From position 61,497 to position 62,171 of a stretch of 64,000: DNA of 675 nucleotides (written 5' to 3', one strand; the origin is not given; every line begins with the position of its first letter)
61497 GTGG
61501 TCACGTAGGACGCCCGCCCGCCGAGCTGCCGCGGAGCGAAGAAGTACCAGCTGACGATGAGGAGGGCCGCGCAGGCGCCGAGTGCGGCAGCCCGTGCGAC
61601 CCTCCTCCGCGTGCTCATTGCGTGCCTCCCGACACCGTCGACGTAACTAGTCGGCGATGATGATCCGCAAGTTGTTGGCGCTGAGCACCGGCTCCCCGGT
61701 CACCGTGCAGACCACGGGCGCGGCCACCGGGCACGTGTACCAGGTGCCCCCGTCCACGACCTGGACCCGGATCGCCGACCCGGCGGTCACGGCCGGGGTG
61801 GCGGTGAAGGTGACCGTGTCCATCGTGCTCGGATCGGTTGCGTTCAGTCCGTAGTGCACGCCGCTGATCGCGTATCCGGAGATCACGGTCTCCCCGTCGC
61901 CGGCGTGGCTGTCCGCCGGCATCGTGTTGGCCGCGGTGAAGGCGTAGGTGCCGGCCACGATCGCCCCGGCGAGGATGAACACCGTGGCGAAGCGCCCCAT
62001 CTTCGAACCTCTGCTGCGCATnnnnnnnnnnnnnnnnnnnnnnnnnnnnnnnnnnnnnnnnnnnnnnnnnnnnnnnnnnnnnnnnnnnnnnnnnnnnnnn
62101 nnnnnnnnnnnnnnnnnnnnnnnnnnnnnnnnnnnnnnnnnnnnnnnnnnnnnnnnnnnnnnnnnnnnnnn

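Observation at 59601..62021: Candidate dedicated secretion/processing cluster: SipW-type signal peptidase fused to a large membrane domain, flanked by two small secreted proteins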

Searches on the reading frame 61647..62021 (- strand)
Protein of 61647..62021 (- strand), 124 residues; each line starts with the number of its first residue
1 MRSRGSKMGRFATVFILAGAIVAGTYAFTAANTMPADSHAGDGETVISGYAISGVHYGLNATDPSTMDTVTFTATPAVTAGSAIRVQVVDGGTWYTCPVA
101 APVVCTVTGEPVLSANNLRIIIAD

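Call 4: search_protein_families(library=pfam, proteins=[window:61647-62021:-], max_evalue=1)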
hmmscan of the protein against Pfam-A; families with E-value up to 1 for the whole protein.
window:61647-62021:- (124 aa): 0 families

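Call 5: search_protein_families(library=ncbifam, proteins=[window:61647-62021:-], max_evalue=1)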
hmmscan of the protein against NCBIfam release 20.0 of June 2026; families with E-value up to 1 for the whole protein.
window:61647-62021:- (124 aa): 1 family
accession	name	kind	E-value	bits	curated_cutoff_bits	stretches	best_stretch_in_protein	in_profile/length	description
NF005727.0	PRK07546.1-1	equivalog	0.22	11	223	1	62-110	121-169/210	hypothetical protein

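Call 15: find_homologous_proteins(query=window:61647-62021:-, max_evalue=0.001)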
Query window:61647-62021:- (124 aa): 18 proteins with E <= 0.001 among 38 candidates.
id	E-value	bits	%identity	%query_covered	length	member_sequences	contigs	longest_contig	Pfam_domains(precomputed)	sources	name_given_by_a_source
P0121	7.5e-68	244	100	94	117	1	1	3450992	-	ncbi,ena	-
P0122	2.1e-50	188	81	94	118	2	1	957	-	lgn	-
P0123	1.5e-33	133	60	100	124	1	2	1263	-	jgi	jgi:hypothetical protein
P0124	2.6e-33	133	55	100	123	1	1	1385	-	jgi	jgi:hypothetical protein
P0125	2.5e-32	129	56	100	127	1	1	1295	-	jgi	jgi:hypothetical protein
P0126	1.0e-31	128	55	92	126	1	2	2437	-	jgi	jgi:hypothetical protein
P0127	3.5e-31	126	60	90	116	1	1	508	-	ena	-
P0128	3.4e-30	123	61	90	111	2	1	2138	-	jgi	jgi:hypothetical protein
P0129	2.1e-29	120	54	100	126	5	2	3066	-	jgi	jgi:hypothetical protein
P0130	6.8e-29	118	66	73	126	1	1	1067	-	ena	-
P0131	4.3e-22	97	49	88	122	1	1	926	-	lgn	-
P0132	3.3e-17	81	49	73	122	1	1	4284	-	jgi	jgi:hypothetical protein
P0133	4.5e-17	80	53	77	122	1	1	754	-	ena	-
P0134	2.8e-15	75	49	79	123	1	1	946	-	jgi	jgi:hypothetical protein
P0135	3.4e-15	74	42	98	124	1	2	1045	-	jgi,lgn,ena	-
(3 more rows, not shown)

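Call 21: find_homologous_proteins(query=A2, max_evalue=0.001)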
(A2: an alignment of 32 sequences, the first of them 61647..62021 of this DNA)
Query A2 (32 sequences) (124 aa, profile of the alignment): 537 proteins with E <= 0.001 among 8000 candidates; the best 120 are listed.
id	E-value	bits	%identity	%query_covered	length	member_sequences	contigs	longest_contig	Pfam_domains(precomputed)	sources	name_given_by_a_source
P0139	5.1e-38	148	46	77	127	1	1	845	-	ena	-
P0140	6.4e-38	147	43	73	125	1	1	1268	-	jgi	-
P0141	7.4e-38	147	47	87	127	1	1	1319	-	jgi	jgi:hypothetical protein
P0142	1.6e-37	146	55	100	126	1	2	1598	-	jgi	jgi:hypothetical protein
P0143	1.7e-37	146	54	100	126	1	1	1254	-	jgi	jgi:hypothetical protein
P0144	2.2e-37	146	43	71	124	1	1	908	-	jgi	jgi:hypothetical protein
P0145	2.3e-37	146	54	100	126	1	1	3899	-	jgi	jgi:hypothetical protein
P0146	3.6e-37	145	55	100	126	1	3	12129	-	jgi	jgi:hypothetical protein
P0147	3.8e-37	145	45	66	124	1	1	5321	-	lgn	-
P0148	5.4e-37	144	46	74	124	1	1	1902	-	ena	-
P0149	5.6e-37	144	40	90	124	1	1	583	-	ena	-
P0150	7.4e-37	144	41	90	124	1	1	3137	-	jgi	jgi:hypothetical protein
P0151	1.2e-36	143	57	100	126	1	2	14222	-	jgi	jgi:hypothetical protein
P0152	1.4e-36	143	39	78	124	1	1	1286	-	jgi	jgi:hypothetical protein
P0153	1.7e-36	143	39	95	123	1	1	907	-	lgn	-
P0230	1.3e-32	130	52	82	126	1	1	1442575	-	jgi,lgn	jgi:hypothetical protein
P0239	3.0e-32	129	45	100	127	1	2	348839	-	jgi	jgi:hypothetical protein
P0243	4.1e-32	129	49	79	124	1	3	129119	-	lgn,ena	-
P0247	8.4e-32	128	41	100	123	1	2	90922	-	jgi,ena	-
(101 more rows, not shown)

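Call 28: predict_structure(alignment_id=A3)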
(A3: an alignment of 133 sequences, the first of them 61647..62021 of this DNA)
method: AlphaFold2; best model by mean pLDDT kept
length: 124 residues; sequences in the alignment: 133
mean_pLDDT: 80.1   pTM: 0.58
mean pLDDT of the five models: 80.1, 76.2, 75.4, 74.7, 74.3
residues with pLDDT >= 90: 51; 70-90: 39; 50-70: 26; < 50: 8
segments of 3 or more residues with pLDDT < 50: 40-42
pLDDT, mean of each block of 10 residues (from residue 1): 61 83 64 51 59 91 93 92 91 93 93 87 86
secondary structure, 60 per line:
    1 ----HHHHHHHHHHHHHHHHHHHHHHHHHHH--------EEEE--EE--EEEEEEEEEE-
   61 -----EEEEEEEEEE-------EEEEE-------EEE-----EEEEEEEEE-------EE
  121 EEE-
elements in order: H5-31 E40-43 E50-59 E66-75 E83-87 E95-97 E103-111 E119-123

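Call 30: search_solved_structures(query=A3, max_evalue=10)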
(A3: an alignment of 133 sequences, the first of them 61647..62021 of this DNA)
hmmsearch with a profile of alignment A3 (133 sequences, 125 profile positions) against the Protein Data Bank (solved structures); distinct sequences matched with E-value up to 10: 4.
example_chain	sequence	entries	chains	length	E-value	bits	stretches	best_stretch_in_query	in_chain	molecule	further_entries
9h4p_BD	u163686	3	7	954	0.24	14.5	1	59-119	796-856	Baseplate hub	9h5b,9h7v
2cbq_A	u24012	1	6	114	0.56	13.3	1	39-114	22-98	NEOCARZINOSTATIN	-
2l8a_A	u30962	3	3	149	0.77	12.8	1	65-107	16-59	Endoglucanase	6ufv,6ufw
8bl3_A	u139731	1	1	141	1.5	11.9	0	38-90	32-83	scIg12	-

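Call 41: search_protein_families(library=pfam, alignment_id=A3, max_evalue=0.1)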
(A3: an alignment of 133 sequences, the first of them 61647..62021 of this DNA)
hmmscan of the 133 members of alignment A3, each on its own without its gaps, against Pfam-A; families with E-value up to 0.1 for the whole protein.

A. member 1, window:61647-62021:- (124 aa): 0 families

B. families by the number of members that match (of 133 scanned): 28 families (the first 25 are shown)
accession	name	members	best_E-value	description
PF13690.11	CheX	14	0.014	Chemotaxis phosphatase CheX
PF19403.5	SpaA_2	9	0.006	Prealbumin-like fold domain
PF13287.12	Fn3_assoc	5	0.0087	Fn3 associated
PF19843.4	DUF6318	4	0.021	Family of unknown function (DUF6318)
PF13290.12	CHB_HEX_C_1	2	0.041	Chitobiase/beta-hexosaminidase C-terminal domain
PF06184.17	Potex_coat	2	0.043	Potexvirus coat protein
PF23714.1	Rv3627c_N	2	0.06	Carboxypeptidase Rv3627c-like, N-terminal domain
PF00114.24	Pilin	1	0.0068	Pilin (bacterial filament)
PF11519.13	DUF3222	1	0.0094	Protein of unknown function (DUF3222)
PF04588.18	HIG_1_N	1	0.015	Hypoxia induced protein conserved region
PF22633.2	F5_F8_type_C_2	1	0.015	NedA-like, galactose-binding domain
PF01917.21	Arch_flagellin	1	0.039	Archaebacterial flagellin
PF05567.17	T4P_PilY1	1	0.04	PilY1 beta-propeller domain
PF00580.27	UvrD-helicase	1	0.042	UvrD/REP helicase N-terminal domain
PF08822.17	DUF1804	1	0.043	Protein of unknown function (DUF1804)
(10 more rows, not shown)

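Call 42: search_protein_families(library=ncbifam, alignment_id=A3, max_evalue=0.1)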
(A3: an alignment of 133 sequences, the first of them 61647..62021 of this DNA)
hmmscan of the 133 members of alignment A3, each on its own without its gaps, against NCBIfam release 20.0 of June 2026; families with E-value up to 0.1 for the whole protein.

A. member 1, window:61647-62021:- (124 aa): 0 families

B. families by the number of members that match (of 133 scanned): 10 families
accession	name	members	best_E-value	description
NF010487.0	PRK13909.1-4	1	0.0028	RecB-like helicase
NF002079.0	PRK00913.3-1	1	0.015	leucyl aminopeptidase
NF033207.2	midcut_by_XrtH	1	0.03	midcut-by-XrtH protein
NF009557.0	PRK13009.1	1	0.036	succinyl-diaminopimelate desuccinylase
NF053851.1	Bdello_MAT_N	1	0.042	mosaic adhesive trimer family chimeric fiber protein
NF005899.0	PRK07869.1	1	0.042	amidase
NF001127.0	PRK00139.2-1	1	0.042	UDP-N-acetylmuramoyl-L-alanyl-D-glutamate--2,6-diaminopimelate ligase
NF006325.0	PRK08541.1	1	0.056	flagellin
NF041027.1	GSU2204_Se_pt_1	1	0.079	GSU2204 family CXXCH-containing (seleno)protein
NF049921.1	transpos_IS701_2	1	0.089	IS701 family transposase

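Call 57: fold_search(model_id=the predicted structure, library=pdb)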
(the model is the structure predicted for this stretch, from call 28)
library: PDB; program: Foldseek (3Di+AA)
matches with E <= 10: 762; with E <= 0.001: 0
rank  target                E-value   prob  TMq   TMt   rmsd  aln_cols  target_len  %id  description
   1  2w0k_A                4.5e-01  0.10  0.19  0.20  10.6        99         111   13  Crystal structure of the recombinant variable domain 6JAL2 (released 2009-11-17)
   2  7tn9_P                6.6e-01  0.15  0.23  0.27  10.3        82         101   10  Structure of the Inmazeb cocktail and resistance to escape against Ebola virus (released 2023-01-25)
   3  9cb5_H                6.9e-01  0.11  0.21  0.14   9.8        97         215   11  Crystal structure of nucleolin in complex with MYC promoter G-quadruplex (released 2025-04-30)
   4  7skp_A                7.3e-01  0.66  0.34  0.49   4.2        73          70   14  De novo synthetic protein DIG14 (tetragonal space group) (released 2022-10-12)
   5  8tmh_L                8.1e-01  0.18  0.24  0.27   9.0       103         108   12  Cryo-EM structure of CorA in complex with conformation-specific synthetic antibody C18 and 100 uM MgCl2, State MG0.1-2 (released 2025-02-12)
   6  7kzx_C                9.0e-01  0.18  0.26  0.19   6.4        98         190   10  Cryo-EM structure of YiiP-Fab complex in Apo state (released 2021-01-06)
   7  9bdf_D                1.0e+00  0.09  0.20  0.22  10.8        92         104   13  Influenza A virus Hemagglutinin H3/Darwin/6/2021 in complex with Fab ADI-85666 (released 2024-11-13)
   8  7tpg_L                1.1e+00  0.10  0.21  0.24  10.1        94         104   12  Single-Particle Cryo-EM Structure of the WaaL O-antigen ligase in its ligand bound state (released 2022-04-06)
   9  8tii_L                1.1e+00  0.09  0.20  0.14   9.8        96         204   11  Human ACKR3 phosphorylated by GRK2 in complex with Arrestin2 in nanodisc (released 2025-01-22)
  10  1pew_A                1.1e+00  0.41  0.36  0.40   5.4       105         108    8  High Resolution Crystal Structure of Jto2, a mutant of the non-amyloidogenic Lamba6 Light Chain, Jto (released 2004-07-13)
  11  4o00_A                1.1e+00  0.16  0.27  0.31   5.8        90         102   13  Crystal structure of the Titin A-band domain A3 (released 2014-12-24)
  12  4grw_H                1.1e+00  0.10  0.22  0.23  10.7        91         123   11  Structure of a complex of human IL-23 with 3 Nanobodies (Llama vHHs) (released 2014-02-19)
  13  5mhr_M                1.1e+00  0.07  0.20  0.20  10.8        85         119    9  T3D reovirus sigma1 complexed with 9BG5 Fab fragments (released 2017-02-15)
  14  8v33                  1.2e+00  0.28  0.29  0.24   5.5        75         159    9  Crystal structure of S. aureus TarL N-terminal domain (released 2024-04-03)
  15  1g7h_A                1.2e+00  0.13  0.25  0.27  10.6        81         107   12  CRYSTAL STRUCTURE OF HEN EGG WHITE LYSOZYME (HEL) COMPLEXED WITH THE MUTANT ANTI-HEL MONOCLONAL ANTIBODY D1.3(VLW92A) (released 2000-11-22)
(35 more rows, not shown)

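Call 64: search_protein_representatives(alignment_id=A3)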
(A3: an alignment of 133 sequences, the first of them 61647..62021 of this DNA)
Query: 133 sequences, 125 profile positions. Proteins with E-value up to 0.001 (for the whole library): 1960; up to 1e-10: 1129; up to 1e-30: 66. The best 150 are listed.
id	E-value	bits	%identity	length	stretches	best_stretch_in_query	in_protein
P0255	5.5e-48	178.1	-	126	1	3-125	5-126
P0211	4.9e-43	162.1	-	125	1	3-124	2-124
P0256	1.3e-41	157.6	-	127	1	4-125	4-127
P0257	3.1e-41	156.3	-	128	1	11-125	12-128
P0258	5.5e-41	155.5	-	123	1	4-125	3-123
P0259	3.0e-40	153.1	-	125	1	4-124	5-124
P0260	1.2e-38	147.9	-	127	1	5-125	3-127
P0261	2.9e-38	146.7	-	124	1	13-124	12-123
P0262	3.1e-38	146.6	-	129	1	8-124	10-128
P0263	4.2e-38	146.2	-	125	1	2-125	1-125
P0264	8.8e-38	145.1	-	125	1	8-125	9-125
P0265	1.2e-37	144.7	-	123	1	3-125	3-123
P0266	6.3e-37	142.4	-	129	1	4-125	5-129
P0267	1.2e-36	141.5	-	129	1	4-124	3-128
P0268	2.7e-36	140.3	-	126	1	5-124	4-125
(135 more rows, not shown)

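Call 68: find_encoding_contigs(protein=P0230, flank=5000, max_places=2)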
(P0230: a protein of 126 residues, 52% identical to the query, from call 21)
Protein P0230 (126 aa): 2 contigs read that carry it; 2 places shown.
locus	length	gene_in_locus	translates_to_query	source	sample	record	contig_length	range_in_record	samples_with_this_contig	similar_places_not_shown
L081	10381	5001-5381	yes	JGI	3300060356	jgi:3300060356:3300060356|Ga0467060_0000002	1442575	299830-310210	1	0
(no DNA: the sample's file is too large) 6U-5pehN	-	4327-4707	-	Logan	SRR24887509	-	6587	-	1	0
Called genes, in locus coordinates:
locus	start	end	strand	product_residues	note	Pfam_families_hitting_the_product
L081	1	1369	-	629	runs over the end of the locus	-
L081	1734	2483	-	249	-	PF02146:SIR2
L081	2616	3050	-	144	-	-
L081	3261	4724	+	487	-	PF24923:ATP-grasp_IQCH, PF18105:PGM1_C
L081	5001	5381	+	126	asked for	-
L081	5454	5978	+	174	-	PF10502:Peptidase_S26 (weak), PF00717:Peptidase_S24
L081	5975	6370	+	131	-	PF00353:HemolysinCabind (weak)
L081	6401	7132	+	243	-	PF00512:HisKA, PF02518:HATPase_c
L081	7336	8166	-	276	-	PF04480:DUF559 (faint)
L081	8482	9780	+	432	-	PF05922:Inhibitor_I9 (weak), PF00082:Peptidase_S8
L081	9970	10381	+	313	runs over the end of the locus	PF01073:3Beta_HSD, PF01370:Epimerase, PF02719:Polysacc_synt_2, PF04321:RmlD_sub_bind, PF13460:NAD_binding_10, PF16363:GDP_Man_Dehyd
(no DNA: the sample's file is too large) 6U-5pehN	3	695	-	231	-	?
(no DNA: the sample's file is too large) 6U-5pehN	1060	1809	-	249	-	PF02146:SIR2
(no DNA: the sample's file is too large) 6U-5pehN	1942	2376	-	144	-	-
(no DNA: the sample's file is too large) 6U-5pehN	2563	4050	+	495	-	PF24923:ATP-grasp_IQCH, PF18105:PGM1_C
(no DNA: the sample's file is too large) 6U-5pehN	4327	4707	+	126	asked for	-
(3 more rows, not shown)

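Call 69: find_encoding_contigs(protein=P0239, flank=5000, max_places=2)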
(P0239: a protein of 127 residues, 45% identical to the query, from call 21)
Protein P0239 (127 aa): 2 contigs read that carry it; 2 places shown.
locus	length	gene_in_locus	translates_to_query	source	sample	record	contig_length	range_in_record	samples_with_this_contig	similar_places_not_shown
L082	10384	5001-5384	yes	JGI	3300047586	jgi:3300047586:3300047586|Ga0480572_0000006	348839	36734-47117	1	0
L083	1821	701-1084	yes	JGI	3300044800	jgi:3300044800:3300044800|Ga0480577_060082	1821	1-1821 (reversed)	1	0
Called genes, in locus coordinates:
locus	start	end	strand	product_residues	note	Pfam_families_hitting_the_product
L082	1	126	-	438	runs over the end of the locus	PF02036:SCP2, PF14864:Alkyl_sulf_C (weak), PF00596:Aldolase_II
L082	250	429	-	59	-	PF02826:2-Hacid_dh_C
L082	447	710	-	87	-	PF02730:AFOR_N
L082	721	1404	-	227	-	PF01081:Aldolase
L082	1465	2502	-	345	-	PF00294:PfkB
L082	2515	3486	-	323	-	PF01073:3Beta_HSD, PF01370:Epimerase, PF02719:Polysacc_synt_2, PF04321:RmlD_sub_bind, PF05368:NmrA (weak), PF07993:NAD_binding_4, PF13460:NAD_binding_10 (weak), PF16363:GDP_Man_Dehyd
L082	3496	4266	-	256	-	PF00106:adh_short, PF08659:KR, PF13561:adh_short_C2, PF23441:SDR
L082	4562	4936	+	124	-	-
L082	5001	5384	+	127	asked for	-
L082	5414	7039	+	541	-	PF10502:Peptidase_S26 (faint), PF00717:Peptidase_S24, PF17231:DUF5305 (weak)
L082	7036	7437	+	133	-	PF00353:HemolysinCabind (faint)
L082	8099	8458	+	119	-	-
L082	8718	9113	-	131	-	PF00903:Glyoxalase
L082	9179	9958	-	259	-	PF05853:BKACE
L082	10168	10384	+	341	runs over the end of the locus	PF01408:GFO_IDH_MocA, PF02894:GFO_IDH_MocA_C, PF22725:GFO_IDH_MocA_C3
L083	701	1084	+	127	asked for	-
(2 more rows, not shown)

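Call 70: find_encoding_contigs(protein=P0243, flank=5000, max_places=2)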
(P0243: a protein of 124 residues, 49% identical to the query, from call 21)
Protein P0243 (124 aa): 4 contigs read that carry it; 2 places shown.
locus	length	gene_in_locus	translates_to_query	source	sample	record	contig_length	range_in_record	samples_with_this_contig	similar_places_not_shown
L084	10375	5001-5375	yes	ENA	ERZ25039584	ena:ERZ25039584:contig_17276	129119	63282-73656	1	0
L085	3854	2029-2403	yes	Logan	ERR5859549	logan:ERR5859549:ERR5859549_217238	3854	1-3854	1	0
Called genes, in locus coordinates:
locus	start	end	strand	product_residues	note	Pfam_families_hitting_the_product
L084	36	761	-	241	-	PF22888:FIMAH (weak)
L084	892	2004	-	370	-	-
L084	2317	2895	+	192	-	-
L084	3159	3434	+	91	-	-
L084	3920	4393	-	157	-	-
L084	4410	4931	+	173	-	PF00353:HemolysinCabind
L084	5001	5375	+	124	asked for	-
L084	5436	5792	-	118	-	-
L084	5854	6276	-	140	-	PF01261:AP_endonuc_2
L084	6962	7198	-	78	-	-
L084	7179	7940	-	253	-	-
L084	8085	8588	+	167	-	PF01557:FAA_hydrolase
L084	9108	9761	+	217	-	PF07690:MFS_1, PF12832:MFS_1_like (weak)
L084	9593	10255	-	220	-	-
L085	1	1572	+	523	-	?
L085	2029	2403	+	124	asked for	-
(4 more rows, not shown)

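Call 71: find_encoding_contigs(protein=P0247, flank=5000, max_places=2)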
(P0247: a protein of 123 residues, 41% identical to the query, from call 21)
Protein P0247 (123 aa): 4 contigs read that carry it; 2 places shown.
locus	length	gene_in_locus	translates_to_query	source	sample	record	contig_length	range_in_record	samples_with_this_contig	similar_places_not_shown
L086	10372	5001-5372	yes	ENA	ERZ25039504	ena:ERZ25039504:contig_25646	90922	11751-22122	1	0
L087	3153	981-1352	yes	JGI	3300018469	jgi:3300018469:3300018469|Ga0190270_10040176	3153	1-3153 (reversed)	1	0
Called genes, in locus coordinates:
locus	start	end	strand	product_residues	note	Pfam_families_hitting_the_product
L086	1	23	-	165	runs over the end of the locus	PF04542:Sigma70_r2, PF08281:Sigma70_r4_2, PF04545:Sigma70_r4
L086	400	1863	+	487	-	-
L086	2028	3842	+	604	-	PF05227:CHASE3, PF00672:HAMP, PF00512:HisKA, PF02518:HATPase_c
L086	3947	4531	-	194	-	PF00072:Response_reg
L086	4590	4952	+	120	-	-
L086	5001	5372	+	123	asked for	-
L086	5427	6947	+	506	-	PF00717:Peptidase_S24 (weak), PF17231:DUF5305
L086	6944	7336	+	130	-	PF00353:HemolysinCabind (weak)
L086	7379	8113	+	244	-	PF00456:Transketolase_N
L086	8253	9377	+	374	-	PF02779:Transket_pyr, PF02780:Transketolase_C, PF22613:Transketolase_C_1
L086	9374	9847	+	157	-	PF02502:LacAB_rpiB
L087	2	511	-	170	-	?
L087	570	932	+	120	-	-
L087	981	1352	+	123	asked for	-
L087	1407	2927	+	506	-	PF00717:Peptidase_S24 (weak), PF17231:DUF5305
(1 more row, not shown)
